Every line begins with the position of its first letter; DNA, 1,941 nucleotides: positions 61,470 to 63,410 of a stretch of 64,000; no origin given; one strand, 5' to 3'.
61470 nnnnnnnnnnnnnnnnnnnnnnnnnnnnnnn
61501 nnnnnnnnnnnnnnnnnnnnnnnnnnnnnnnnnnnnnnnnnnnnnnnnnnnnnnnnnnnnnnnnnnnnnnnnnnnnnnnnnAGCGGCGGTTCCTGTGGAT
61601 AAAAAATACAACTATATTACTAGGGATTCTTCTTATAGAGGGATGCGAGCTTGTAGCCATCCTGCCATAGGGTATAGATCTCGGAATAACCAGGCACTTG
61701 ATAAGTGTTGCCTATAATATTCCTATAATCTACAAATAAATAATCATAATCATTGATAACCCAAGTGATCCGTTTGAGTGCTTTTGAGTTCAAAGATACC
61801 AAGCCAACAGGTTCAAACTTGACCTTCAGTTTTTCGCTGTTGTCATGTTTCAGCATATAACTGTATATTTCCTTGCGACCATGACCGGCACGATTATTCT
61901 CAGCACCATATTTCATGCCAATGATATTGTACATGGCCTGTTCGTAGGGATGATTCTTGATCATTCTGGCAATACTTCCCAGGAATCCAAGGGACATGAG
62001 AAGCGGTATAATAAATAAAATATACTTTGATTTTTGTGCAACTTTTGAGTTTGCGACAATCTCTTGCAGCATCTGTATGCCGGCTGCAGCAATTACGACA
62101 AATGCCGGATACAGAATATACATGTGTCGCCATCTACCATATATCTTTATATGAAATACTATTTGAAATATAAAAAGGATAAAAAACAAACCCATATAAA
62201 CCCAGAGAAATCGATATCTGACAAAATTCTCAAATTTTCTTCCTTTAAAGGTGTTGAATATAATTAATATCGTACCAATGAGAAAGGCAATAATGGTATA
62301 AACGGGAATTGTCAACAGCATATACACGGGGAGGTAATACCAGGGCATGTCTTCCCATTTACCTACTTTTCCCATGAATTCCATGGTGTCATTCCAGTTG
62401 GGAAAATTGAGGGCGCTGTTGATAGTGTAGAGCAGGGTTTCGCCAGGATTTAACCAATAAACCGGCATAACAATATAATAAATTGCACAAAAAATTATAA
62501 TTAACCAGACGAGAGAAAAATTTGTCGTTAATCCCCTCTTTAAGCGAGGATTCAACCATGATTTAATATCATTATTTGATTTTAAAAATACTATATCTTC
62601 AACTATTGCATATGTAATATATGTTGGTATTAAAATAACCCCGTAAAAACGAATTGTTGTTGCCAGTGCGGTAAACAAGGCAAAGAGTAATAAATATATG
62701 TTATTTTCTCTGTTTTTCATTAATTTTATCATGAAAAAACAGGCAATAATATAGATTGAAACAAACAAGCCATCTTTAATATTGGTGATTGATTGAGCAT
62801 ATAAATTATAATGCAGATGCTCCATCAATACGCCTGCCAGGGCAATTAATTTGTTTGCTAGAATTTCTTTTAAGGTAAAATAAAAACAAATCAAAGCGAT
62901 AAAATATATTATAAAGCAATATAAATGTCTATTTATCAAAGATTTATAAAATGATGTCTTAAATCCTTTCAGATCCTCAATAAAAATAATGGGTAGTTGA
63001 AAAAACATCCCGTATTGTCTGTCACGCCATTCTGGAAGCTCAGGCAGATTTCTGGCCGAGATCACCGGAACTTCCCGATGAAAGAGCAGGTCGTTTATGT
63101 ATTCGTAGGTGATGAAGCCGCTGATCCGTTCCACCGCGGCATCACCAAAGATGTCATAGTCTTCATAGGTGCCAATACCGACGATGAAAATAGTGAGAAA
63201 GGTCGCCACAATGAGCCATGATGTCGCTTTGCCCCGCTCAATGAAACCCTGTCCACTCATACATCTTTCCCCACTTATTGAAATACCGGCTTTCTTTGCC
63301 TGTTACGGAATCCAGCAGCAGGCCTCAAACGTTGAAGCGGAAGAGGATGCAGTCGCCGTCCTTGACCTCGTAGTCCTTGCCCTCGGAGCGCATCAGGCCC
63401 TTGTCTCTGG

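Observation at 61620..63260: A single-gene, roughly 30% GC islet encoding a 546-aa GT-C-like polytopic membrane protein sits inside a roughly 63% GC housekeeping array (ychF / islet / yhaM-holB-PSP1-metG).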

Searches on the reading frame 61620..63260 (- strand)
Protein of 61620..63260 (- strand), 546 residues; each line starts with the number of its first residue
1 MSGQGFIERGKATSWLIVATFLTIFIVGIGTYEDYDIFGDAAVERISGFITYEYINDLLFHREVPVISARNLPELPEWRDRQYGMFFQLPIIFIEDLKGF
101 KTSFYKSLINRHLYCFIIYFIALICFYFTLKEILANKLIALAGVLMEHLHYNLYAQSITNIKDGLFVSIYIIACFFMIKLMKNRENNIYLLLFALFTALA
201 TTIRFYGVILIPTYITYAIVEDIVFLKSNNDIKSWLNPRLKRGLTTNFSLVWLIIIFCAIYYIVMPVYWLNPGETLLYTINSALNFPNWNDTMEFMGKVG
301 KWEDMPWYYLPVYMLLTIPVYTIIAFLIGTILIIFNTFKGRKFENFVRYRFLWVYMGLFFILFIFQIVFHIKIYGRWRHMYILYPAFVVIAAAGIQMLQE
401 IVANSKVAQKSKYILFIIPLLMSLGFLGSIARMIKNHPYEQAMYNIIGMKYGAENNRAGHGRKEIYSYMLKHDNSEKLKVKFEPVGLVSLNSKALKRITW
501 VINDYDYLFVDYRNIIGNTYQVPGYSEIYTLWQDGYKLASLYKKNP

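Call 3: search_protein_families(library=pfam, proteins=[window:61620-63260:-], max_evalue=10)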
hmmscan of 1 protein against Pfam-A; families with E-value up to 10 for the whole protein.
window:61620-63260:- (546 aa): 2 families
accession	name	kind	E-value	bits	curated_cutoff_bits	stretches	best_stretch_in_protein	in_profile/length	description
PF13231.12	PMT_2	-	9.3e-09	36.1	26.1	1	112-222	25-133/160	Dolichyl-phosphate-mannose-protein mannosyltransferase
PF10373.15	EST1_DNA_bind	-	0.66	9.9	22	1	116-201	91-178/282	Est1 DNA/RNA binding domain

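Call 4: search_protein_families(library=ncbifam, proteins=[window:61620-63260:-], max_evalue=10)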
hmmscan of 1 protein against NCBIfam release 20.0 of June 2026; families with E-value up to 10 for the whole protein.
window:61620-63260:- (546 aa): 0 families

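Call 7: find_homologous_proteins(query=window:61620-63260:-, max_evalue=0.001)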
Query window:61620-63260:- (546 aa): 59 proteins with E <= 0.001 among 8000 candidates.
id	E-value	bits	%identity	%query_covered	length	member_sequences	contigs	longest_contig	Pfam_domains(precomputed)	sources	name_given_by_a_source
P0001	0.0e+0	1217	99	100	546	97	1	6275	PF13231.13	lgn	-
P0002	2.8e-113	398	39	97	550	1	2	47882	-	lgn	-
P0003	5.6e-80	288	32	97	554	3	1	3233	PF13231.13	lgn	-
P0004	1.4e-67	247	30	99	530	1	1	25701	-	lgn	-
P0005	3.4e-65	239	29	99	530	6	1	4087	-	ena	-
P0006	2.1e-63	233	30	97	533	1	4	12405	PF13231.13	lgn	-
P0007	6.6e-63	232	30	97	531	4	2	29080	-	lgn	-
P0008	2.8e-42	163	28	98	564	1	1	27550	PF13231.13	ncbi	-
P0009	3.8e-39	153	27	77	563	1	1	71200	-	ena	-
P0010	7.9e-35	139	28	88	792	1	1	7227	PF00754.32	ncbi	-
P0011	1.4e-32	131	27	84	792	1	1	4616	PF00754.32,PF22633.4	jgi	-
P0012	2.6e-23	101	24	95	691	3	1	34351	PF13231.13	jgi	jgi:hypothetical protein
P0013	2.9e-23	101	30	26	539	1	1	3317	PF13231.13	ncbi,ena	-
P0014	7.1e-20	89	25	97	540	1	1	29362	-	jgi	-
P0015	1.4e-15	75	31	63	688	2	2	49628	PF14559.13,PF13431.13,PF25062.2,PF00515.35,PF13428.13,PF13181.13,PF07719.24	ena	-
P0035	7.8e-11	60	28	55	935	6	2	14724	PF25063.1,PF13431.13,PF23914.2,PF13414.13,PF13176.13,PF13428.13,PF14559.13,PF24575.2,PF13371.13,PF00515.35,PF12895.14,PF13424.13,PF21033.5,PF13432.13,PF13181.13,PF07719.24,PF13174.13,PF13231.13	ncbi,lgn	-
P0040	3.9e-10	57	22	69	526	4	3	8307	PF02366.25,PF13231.13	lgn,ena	-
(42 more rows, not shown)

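Call 9: find_encoding_contigs(protein=P0001, flank=10000, max_places=6)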
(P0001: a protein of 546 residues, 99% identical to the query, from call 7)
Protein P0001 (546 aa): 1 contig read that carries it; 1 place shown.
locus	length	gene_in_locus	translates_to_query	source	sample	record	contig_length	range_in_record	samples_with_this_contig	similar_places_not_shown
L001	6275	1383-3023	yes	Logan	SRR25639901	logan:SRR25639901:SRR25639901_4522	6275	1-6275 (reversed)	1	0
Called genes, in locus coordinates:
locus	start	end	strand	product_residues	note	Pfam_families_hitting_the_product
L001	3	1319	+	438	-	?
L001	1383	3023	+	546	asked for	PF13231:PMT_2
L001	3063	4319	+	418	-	PF01336:tRNA_anti-codon (weak), PF01966:HD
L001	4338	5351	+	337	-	PF13177:DNA_pol3_delta2, PF00004:AAA (faint)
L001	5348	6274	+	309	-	?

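Call 10: find_encoding_contigs(protein=P0002, flank=10000, max_places=4)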
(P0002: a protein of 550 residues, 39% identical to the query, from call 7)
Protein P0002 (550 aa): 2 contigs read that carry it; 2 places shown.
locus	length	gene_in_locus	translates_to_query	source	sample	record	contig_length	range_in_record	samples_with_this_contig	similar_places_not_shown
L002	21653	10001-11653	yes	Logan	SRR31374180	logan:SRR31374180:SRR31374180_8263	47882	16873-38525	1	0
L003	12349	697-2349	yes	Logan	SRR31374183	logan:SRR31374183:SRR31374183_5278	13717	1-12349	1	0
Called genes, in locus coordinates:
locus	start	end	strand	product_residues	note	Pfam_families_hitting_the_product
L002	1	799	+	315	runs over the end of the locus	PF13641:Glyco_tranf_2_3, PF00535:Glycos_transf_2, PF10111:Glyco_tranf_2_2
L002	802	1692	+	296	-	PF14305:ATPgrasp_TupA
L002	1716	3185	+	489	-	PF04015:DUF362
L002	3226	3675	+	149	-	PF13489:Methyltransf_23, PF08241:Methyltransf_11, PF13649:Methyltransf_25 (weak), PF13847:Methyltransf_31 (weak)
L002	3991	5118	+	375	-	PF13524:Glyco_trans_1_2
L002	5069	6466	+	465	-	-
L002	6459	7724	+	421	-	PF01943:Polysacc_synt (weak)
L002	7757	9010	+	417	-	PF09594:GT87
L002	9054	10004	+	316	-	PF00535:Glycos_transf_2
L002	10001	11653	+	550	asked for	-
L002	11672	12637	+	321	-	PF00535:Glycos_transf_2, PF10111:Glyco_tranf_2_2 (weak)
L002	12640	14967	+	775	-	PF04230:PS_pyruv_trans, PF04422:FrhB_FdhB_N, PF04432:FrhB_FdhB_C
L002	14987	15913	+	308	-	PF03706:LPG_synthase_TM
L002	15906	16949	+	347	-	PF01073:3Beta_HSD, PF01370:Epimerase, PF02719:Polysacc_synt_2, PF05368:NmrA, PF07993:NAD_binding_4, PF16363:GDP_Man_Dehyd, PF13460:NAD_binding_10, PF08485:Polysacc_syn_2C, +2 more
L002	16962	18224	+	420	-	PF01370:Epimerase, PF14667:Polysacc_synt_C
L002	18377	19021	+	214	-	PF02350:Epimerase_2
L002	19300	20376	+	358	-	PF04321:RmlD_sub_bind, PF01073:3Beta_HSD, PF01370:Epimerase, PF02719:Polysacc_synt_2, PF07993:NAD_binding_4, PF16363:GDP_Man_Dehyd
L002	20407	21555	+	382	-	PF02350:Epimerase_2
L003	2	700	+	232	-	?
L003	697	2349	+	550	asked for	-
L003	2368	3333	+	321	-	PF00535:Glycos_transf_2, PF10111:Glyco_tranf_2_2 (weak)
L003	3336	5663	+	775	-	PF04230:PS_pyruv_trans, PF04422:FrhB_FdhB_N, PF04432:FrhB_FdhB_C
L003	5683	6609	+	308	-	PF03706:LPG_synthase_TM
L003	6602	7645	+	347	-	PF01073:3Beta_HSD, PF01370:Epimerase, PF02719:Polysacc_synt_2, PF05368:NmrA, PF07993:NAD_binding_4, PF16363:GDP_Man_Dehyd, PF13460:NAD_binding_10, PF08485:Polysacc_syn_2C, +2 more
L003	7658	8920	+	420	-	PF01370:Epimerase, PF14667:Polysacc_synt_C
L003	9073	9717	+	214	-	PF02350:Epimerase_2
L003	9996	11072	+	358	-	PF04321:RmlD_sub_bind, PF01073:3Beta_HSD, PF01370:Epimerase, PF02719:Polysacc_synt_2, PF07993:NAD_binding_4, PF16363:GDP_Man_Dehyd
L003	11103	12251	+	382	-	PF02350:Epimerase_2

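Call 11: find_encoding_contigs(protein=P0004, flank=10000, max_places=3)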
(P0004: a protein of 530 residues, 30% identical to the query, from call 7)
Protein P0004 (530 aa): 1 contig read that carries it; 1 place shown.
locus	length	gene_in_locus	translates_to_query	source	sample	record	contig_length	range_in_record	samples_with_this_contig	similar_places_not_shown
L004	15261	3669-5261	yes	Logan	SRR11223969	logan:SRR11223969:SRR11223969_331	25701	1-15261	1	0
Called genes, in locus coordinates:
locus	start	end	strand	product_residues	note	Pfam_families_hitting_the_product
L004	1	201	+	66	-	?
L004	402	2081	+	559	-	PF00682:HMGL-like, PF22615:IPMS_D2, PF08502:LeuA_dimer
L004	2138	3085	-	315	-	PF00535:Glycos_transf_2, PF10111:Glyco_tranf_2_2 (weak)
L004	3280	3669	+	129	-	PF04138:GtrA_DPMS_TM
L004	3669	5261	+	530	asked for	-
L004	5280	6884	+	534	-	-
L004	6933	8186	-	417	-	PF11258:DUF3048, PF17479:DUF3048_C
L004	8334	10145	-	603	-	-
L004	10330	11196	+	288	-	PF01370:Epimerase, PF04321:RmlD_sub_bind, PF16363:GDP_Man_Dehyd, PF02719:Polysacc_synt_2, PF07993:NAD_binding_4 (weak)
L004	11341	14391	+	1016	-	PF07959:Fucose_pyrophosphorylase, PF00288:GHMP_kinases_N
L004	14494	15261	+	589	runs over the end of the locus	-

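Call 12: find_encoding_contigs(protein=P0007, flank=10000, max_places=3)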
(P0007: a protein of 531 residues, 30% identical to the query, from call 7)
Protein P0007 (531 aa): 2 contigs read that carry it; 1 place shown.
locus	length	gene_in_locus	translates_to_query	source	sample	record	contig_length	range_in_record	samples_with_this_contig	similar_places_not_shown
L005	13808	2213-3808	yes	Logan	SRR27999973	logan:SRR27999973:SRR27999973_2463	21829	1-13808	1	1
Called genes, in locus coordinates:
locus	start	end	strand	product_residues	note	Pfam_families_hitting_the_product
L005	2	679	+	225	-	?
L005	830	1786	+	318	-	PF00535:Glycos_transf_2, PF13641:Glyco_tranf_2_3 (weak)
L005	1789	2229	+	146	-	PF04138:GtrA_DPMS_TM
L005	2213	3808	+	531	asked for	-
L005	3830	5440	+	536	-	PF13231:PMT_2 (weak)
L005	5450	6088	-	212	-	PF13489:Methyltransf_23, PF01209:Ubie_methyltran (weak), PF05175:MTS (weak), PF07021:MetW, PF13847:Methyltransf_31, PF13649:Methyltransf_25, PF08241:Methyltransf_11, PF08242:Methyltransf_12, +1 more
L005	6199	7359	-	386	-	PF11258:DUF3048, PF17479:DUF3048_C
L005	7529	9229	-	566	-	-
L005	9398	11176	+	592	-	PF13412:HTH_24 (weak), PF00483:NTP_transferase, PF12804:NTP_transf_3, PF01633:Choline_kinase, PF01636:APH, PF02958:EcKL (weak)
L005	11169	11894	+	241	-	PF00483:NTP_transferase, PF12804:NTP_transf_3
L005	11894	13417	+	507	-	PF02028:BCCT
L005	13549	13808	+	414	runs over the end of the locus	PF04464:Glyphos_transf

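Call 13: find_encoding_contigs(protein=P0008, flank=10000, max_places=3)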
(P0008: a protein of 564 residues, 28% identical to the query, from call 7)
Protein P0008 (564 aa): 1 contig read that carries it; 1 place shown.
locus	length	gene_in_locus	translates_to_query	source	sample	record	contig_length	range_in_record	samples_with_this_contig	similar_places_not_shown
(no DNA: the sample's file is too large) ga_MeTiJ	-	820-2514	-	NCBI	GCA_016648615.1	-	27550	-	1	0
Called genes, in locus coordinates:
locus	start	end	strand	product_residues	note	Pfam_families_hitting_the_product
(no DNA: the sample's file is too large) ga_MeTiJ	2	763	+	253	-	?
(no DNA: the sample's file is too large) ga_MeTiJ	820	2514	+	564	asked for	PF13231:PMT_2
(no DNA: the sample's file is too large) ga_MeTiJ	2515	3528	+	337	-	PF00535:Glycos_transf_2, PF10111:Glyco_tranf_2_2, PF13641:Glyco_tranf_2_3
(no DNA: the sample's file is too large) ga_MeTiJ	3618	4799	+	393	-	PF04230:PS_pyruv_trans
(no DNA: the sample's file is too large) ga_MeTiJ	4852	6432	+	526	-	PF01943:Polysacc_synt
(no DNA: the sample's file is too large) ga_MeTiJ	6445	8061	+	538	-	PF14264:Glucos_trans_II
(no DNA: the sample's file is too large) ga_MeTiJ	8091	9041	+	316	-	PF00535:Glycos_transf_2, PF10111:Glyco_tranf_2_2 (weak), PF13641:Glyco_tranf_2_3 (weak)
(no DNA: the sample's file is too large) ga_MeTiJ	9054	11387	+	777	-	PF04230:PS_pyruv_trans, PF04422:FrhB_FdhB_N, PF04432:FrhB_FdhB_C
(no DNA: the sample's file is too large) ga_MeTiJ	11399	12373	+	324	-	PF03706:LPG_synthase_TM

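Call 18: search_solved_structures(query=A1, max_evalue=10, show_alignments=2)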
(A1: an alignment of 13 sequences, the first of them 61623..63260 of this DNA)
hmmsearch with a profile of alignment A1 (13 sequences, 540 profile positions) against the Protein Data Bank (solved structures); distinct sequences matched with E-value up to 10: 0.

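Call 26: predict_structure(alignment_id=A1)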
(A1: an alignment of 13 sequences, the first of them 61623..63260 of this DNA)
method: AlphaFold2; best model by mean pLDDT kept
length: 546 residues; sequences in the alignment: 13
mean_pLDDT: 82.6   pTM: 0.86
mean pLDDT of the five models: 82.6, 82.4, 79.9, 79.1, 77.5
residues with pLDDT >= 90: 198; 70-90: 262; 50-70: 68; < 50: 18
segments of 3 or more residues with pLDDT < 50: 1-3, 233-244
pLDDT, mean of each block of 10 residues (from residue 1): 52 88 93 71 85 93 87 82 84 90 81 92 97 93 95 84 91 96 88 97 90 90 73 46 62 94 90 83 63 71 80 91 97 89 83 95 85 73 96 94 79 82 92 73 77 57 77 85 56 74 82 71 87 77 87
secondary structure, 60 per line:
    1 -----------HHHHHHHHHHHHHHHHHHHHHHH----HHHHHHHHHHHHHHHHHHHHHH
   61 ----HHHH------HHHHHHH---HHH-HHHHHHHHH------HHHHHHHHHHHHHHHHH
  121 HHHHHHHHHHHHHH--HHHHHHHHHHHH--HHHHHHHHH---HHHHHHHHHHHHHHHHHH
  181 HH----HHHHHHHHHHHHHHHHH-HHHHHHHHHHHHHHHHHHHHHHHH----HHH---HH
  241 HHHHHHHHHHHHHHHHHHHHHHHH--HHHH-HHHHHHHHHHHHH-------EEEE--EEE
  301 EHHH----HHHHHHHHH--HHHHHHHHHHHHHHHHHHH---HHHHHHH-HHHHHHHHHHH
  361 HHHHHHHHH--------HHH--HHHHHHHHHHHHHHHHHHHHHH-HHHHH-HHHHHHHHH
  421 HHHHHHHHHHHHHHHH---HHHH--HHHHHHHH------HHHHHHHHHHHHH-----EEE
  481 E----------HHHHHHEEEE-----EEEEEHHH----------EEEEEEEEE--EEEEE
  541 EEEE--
elements in order: H12-34 H39-60 H65-68 H75-81 H89-97 H104-134 H137-148 H151-159 H163-182 H187-203 H205-228 H239-264 H267-270 H272-284 E292-295 E298-301 H309-317 H320-338 H342-348 H350-369 H383-404 H406-410 H412-436 H440-443 H446-453 H460-472 E478-481 H492-497 E498-501 E507-511 E525-533 E536-544

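Call 28: fold_search(model_id=the predicted structure, library=pdb)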
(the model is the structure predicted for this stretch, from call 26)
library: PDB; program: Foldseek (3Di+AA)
matches with E <= 10: 277; with E <= 0.001: 19
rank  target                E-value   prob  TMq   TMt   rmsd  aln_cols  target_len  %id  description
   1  9s6t_A                5.6e-07  1.00  0.48  0.53   8.2       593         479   13  Ternary cryo-EM structure of chicken ALG12 with Dol25-PP-GlcNAc2Man7, Dol25-P-Man, and Fab (released 2026-03-18)
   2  7oci_F                2.1e-05  1.00  0.46  0.40  12.4       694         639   11  Cryo-EM structure of yeast Ost6p containing oligosaccharyltransferase complex (released 2022-02-16)
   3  5f15                  2.5e-05  1.00  0.43  0.43  12.4       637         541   13  Crystal Structure of ArnT from Cupriavidus metallidurans bound to Undecaprenyl phosphate (released 2016-02-17)
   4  8agb_A                4.4e-05  1.00  0.46  0.40  13.6       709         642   11  Structure of yeast oligosaccharylransferase complex with lipid-linked oligosaccharide bound (released 2022-12-07)
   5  8age_A                4.8e-05  1.00  0.46  0.40  11.7       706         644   11  Structure of yeast oligosaccharylransferase complex with acceptor peptide bound (released 2022-12-07)
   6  9n9j_I                6.5e-05  1.00  0.47  0.38  11.6       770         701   12  Structure of a GRP94 folding intermediate engaged with a CCDC134- and FKBP11-bound secretory translocon (released 2025-11-19)
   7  8b6l_I                8.5e-05  1.00  0.42  0.35  14.6       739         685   12  Subtomogram average of the human Sec61-TRAP-OSTA-translocon (released 2022-12-07)
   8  6s7o_A                1.1e-04  1.00  0.49  0.42  10.9       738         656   11  Cryo-EM structure of human oligosaccharyltransferase complex OST-A (released 2019-12-18)
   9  8if8_B                1.3e-04  1.00  0.37  0.33  12.6       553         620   12  Arabinosyltransferase AftA (released 2023-05-31)
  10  7zlh_A                1.5e-04  1.00  0.44  0.38  13.0       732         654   10  Cryo-EM structure of C-mannosyltransferase CeDPY19, in apo state, bound to CMT2-Fab and anti-Fab nanobody (released 2023-01-11)
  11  7zlg_A                1.9e-04  1.00  0.45  0.39  13.0       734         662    9  Cryo-EM structure of C-mannosyltransferase CeDPY19, in complex with acceptor peptide and bound to CMT2-Fab and anti-Fa (released 2023-01-11)
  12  8if8_C                1.9e-04  1.00  0.36  0.34  13.0       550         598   10  Arabinosyltransferase AftA (released 2023-05-31)
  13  6gxc_A                2.1e-04  1.00  0.42  0.34  10.3       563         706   11  Bacterial oligosaccharyltransferase PglB in complex with an inhibitory peptide and a reactive lipid-linked oligosaccha (released 2018-11-14)
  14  8pn9_A                2.3e-04  1.00  0.46  0.39  11.7       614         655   12  Structure of human oligosaccharyltransferase OST-A complex bound to NGI-1 (released 2024-05-08)
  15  6ftg_5                2.4e-04  1.00  0.44  0.38  14.6       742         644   12  Subtomogram average of OST-containing ribosome-translocon complexes from canine rough microsomal membranes (released 2018-03-21)
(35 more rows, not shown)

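Call 32: find_related_loci(query=A1, collection=viral_contigs, flank=8000)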
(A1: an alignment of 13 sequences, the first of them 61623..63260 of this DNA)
Query A1 (546 aa) in viral_contigs; peptide patterns used: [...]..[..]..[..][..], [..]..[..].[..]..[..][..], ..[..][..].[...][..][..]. (x = any residue, [..] = any of these).
84 stretches matched a pattern, but none encodes a relative of the query by tblastn (E <= 1e-3).

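Call 33: search_dna_similar(query=window:61623-63260:-, collection=phages, mode=protein, max_evalue=0.001)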
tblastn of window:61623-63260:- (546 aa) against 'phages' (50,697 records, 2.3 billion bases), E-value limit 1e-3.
No match.
